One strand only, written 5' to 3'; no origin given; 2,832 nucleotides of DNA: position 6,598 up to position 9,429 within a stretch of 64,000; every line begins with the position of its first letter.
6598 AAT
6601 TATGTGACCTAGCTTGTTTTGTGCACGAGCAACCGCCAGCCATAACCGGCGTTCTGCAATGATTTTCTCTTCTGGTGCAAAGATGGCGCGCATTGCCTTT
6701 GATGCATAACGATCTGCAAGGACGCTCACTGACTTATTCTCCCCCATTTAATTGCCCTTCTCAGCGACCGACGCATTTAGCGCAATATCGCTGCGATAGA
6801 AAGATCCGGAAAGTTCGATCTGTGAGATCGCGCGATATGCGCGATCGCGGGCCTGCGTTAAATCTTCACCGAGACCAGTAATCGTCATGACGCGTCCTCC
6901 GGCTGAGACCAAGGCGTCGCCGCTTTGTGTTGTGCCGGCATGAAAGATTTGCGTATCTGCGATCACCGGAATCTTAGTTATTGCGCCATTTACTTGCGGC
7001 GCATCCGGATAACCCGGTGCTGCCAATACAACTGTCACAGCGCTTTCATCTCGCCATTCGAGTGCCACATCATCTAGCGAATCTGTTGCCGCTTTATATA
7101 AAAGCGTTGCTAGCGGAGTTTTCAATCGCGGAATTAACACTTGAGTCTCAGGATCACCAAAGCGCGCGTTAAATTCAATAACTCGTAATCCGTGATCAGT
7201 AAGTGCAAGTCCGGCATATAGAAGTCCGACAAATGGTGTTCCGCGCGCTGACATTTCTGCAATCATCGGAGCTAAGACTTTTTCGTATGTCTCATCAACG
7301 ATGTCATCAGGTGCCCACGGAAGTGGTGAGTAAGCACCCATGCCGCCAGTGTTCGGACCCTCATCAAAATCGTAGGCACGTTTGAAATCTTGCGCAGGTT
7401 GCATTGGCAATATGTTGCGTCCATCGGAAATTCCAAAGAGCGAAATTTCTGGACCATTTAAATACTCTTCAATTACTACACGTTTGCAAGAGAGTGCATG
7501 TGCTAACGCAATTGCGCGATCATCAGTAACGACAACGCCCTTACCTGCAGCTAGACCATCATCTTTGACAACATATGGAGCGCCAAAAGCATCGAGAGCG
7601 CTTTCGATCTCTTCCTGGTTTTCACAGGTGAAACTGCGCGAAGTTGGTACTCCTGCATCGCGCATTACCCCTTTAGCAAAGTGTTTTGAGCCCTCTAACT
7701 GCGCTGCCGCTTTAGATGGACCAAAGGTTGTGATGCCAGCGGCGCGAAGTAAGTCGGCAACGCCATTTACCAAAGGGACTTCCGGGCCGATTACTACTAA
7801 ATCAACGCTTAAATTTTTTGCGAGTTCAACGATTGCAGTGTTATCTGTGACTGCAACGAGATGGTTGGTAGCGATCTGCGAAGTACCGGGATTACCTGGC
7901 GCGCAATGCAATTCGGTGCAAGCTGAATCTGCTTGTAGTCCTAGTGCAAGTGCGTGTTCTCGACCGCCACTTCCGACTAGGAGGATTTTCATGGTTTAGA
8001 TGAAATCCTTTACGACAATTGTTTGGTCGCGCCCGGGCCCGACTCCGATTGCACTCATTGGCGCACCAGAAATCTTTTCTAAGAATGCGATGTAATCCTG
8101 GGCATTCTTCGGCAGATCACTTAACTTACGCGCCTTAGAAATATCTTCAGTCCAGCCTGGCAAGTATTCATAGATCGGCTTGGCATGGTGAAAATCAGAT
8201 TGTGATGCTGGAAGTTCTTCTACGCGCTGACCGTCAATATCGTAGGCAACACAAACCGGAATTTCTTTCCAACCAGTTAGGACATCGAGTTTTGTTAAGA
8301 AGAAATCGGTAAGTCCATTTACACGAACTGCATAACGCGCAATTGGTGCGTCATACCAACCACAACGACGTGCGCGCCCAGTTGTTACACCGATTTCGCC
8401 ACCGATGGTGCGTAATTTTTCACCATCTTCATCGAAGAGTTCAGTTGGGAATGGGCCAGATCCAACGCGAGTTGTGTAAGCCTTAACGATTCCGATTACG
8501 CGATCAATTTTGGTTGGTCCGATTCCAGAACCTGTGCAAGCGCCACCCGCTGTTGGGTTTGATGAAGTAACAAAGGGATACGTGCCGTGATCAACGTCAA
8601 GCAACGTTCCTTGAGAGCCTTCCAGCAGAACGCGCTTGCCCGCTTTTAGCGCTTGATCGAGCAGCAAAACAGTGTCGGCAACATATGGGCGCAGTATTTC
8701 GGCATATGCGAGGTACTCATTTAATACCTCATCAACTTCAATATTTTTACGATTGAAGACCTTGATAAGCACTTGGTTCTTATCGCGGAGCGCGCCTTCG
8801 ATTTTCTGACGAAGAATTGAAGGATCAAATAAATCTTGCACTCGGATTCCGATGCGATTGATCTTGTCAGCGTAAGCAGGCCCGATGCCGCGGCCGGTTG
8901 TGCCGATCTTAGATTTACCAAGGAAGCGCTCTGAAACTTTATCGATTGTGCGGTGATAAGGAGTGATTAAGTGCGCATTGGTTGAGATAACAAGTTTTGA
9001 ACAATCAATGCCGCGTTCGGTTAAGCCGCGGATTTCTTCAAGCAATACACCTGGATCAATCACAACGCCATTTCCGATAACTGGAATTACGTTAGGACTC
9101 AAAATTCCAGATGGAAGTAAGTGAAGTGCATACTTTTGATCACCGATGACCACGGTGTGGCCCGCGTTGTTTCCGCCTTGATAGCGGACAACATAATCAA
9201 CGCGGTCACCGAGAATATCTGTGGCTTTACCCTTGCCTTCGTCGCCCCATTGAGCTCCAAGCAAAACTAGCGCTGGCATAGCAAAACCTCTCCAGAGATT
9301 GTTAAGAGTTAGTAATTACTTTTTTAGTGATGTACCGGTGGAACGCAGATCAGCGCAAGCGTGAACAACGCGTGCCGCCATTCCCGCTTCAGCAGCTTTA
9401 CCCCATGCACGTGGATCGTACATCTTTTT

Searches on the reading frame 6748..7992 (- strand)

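Call 58: search_protein_families(library=pfam, max_evalue=0.00001, proteins=[window:6748-7992:-])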
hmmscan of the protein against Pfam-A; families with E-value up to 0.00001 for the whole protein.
window:6748-7992:- (414 aa): 4 families
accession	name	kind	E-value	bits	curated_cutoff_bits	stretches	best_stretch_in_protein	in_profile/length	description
PF01071.24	GARS_A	-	1.2e-61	208.4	27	1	101-283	1-194/194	Phosphoribosylglycinamide synthetase, ATP-grasp (A) domain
PF02844.21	GARS_N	-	3.2e-36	124.5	29.5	1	1-100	1-100/100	Phosphoribosylglycinamide synthetase, N domain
PF02843.22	GARS_C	-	1.8e-26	92.7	34.8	1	318-404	1-90/92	Phosphoribosylglycinamide synthetase, C domain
PF02222.28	ATP-grasp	-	9.1e-06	25.9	27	0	110-188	3-87/179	ATP-grasp domain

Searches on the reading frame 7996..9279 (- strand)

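Call 58: search_protein_families(library=pfam, max_evalue=0.00001, proteins=[window:7996-9279:-])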
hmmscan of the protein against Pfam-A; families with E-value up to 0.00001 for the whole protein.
window:7996-9279:- (427 aa): 1 family
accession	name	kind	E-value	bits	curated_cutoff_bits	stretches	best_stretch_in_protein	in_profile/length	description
PF00709.27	Adenylsucc_synt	-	6.2e-187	621.9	27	1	5-421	1-416/416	Adenylosuccinate synthetase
